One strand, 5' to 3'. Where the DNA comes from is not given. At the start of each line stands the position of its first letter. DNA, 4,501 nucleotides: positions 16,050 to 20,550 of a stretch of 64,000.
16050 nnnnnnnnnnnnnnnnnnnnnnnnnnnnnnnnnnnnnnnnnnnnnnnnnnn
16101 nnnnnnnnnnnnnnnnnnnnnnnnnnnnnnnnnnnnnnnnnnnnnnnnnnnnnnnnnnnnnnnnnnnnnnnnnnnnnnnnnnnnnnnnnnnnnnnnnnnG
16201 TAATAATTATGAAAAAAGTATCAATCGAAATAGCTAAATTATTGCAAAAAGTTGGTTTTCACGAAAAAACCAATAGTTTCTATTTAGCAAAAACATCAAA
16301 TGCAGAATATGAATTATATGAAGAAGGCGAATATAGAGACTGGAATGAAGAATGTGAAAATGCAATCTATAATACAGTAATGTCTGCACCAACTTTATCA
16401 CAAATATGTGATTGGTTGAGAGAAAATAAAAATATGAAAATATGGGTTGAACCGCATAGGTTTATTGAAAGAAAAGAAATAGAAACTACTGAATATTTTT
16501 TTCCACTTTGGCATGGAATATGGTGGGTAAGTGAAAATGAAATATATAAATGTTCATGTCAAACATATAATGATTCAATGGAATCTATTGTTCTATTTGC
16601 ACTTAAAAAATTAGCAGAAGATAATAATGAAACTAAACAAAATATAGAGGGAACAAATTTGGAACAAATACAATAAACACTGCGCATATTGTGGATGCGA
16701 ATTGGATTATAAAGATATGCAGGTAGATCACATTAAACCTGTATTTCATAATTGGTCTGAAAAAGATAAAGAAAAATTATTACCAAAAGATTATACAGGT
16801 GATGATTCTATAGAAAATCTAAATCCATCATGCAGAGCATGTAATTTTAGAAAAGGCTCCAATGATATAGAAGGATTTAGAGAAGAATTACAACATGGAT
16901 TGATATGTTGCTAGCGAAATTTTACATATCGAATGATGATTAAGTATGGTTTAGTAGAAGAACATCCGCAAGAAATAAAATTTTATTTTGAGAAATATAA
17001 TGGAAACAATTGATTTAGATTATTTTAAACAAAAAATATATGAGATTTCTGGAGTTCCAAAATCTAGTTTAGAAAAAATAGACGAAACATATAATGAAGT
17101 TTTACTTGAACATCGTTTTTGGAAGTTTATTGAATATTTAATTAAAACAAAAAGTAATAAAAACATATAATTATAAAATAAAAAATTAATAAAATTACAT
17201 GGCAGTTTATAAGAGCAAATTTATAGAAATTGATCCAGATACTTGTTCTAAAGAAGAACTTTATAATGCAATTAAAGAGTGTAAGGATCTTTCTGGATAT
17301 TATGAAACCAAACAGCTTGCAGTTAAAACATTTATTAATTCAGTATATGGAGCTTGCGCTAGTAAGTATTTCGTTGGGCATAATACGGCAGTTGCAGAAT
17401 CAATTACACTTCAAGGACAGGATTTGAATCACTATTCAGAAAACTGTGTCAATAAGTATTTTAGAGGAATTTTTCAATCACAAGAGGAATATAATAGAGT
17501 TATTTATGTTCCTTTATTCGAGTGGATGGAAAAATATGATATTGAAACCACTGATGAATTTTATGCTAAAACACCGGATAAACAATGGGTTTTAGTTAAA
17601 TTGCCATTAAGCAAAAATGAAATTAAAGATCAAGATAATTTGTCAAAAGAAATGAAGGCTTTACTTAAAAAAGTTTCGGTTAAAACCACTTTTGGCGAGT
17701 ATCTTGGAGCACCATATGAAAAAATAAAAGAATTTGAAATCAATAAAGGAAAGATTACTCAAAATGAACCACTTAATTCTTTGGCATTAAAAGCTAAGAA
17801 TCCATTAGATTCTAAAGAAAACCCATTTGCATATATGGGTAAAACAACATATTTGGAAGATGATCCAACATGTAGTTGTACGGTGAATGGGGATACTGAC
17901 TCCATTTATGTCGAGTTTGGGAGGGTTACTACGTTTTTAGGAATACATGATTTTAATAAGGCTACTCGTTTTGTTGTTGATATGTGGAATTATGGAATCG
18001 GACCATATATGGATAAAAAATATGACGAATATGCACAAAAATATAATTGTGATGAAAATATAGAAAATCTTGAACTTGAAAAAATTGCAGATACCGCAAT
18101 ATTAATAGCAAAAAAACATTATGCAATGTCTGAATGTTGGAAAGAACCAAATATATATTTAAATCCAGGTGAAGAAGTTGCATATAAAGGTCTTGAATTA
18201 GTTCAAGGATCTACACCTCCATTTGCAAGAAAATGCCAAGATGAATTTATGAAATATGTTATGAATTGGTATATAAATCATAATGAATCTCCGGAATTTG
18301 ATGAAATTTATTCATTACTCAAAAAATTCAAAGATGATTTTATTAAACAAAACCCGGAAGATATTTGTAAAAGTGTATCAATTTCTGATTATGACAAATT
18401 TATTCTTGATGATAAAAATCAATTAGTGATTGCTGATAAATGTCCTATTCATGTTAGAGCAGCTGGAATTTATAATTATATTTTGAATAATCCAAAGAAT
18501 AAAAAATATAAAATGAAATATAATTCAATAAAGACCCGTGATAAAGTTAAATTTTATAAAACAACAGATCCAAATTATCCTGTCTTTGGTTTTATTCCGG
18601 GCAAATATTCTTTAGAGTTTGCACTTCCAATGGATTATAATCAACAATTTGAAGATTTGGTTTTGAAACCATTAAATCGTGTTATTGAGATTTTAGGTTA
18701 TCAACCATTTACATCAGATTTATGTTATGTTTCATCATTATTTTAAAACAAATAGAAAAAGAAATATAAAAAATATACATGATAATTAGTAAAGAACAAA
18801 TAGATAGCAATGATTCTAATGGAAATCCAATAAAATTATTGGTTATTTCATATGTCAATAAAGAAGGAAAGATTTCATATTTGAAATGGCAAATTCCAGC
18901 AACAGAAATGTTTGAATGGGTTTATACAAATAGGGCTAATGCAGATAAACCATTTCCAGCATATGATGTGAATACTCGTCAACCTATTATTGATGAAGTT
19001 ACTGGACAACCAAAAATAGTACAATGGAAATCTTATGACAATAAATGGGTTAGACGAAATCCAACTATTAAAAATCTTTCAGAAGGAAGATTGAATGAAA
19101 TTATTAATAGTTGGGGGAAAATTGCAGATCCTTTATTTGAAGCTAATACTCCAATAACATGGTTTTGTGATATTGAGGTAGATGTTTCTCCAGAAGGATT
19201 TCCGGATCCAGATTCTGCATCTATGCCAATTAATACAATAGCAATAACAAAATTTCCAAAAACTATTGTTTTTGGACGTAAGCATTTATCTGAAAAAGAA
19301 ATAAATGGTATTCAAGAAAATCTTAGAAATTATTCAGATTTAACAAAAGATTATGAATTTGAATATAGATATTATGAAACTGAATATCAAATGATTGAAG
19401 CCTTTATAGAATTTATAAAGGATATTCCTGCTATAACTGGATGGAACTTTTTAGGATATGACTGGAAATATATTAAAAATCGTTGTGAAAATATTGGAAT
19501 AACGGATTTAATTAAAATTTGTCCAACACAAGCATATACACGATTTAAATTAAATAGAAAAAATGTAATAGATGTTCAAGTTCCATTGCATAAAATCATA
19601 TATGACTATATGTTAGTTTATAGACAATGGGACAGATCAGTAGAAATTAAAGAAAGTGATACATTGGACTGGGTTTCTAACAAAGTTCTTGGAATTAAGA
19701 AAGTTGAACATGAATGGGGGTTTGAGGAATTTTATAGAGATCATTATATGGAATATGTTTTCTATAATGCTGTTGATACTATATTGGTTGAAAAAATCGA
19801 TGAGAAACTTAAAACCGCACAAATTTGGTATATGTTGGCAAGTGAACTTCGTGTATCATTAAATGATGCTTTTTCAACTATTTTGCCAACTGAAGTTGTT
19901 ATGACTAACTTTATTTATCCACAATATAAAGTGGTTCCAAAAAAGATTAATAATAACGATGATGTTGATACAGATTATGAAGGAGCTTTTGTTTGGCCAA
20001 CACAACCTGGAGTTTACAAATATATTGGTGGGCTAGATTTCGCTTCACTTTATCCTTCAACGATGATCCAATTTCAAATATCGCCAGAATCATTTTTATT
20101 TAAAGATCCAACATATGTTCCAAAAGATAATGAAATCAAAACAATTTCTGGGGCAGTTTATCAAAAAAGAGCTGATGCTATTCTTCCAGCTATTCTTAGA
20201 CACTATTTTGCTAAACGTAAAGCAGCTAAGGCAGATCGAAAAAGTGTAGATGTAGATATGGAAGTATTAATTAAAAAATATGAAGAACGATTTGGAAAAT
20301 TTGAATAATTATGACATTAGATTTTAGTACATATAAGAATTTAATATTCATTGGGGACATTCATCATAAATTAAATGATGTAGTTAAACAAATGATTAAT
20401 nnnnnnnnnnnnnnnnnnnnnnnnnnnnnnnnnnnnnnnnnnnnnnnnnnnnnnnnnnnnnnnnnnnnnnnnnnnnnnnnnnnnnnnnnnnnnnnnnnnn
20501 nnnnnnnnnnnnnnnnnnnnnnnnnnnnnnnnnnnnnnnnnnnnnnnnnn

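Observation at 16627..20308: Family B DNA polymerase split into two genes in swapped order, next to an HNH endonuclease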

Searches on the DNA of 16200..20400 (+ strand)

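Call 3: search_dna_similar(query=window:16200-20400:+, collection=phages, mode=near, max_rows=20)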
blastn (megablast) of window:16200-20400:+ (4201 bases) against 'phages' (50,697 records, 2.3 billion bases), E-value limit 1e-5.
No match.
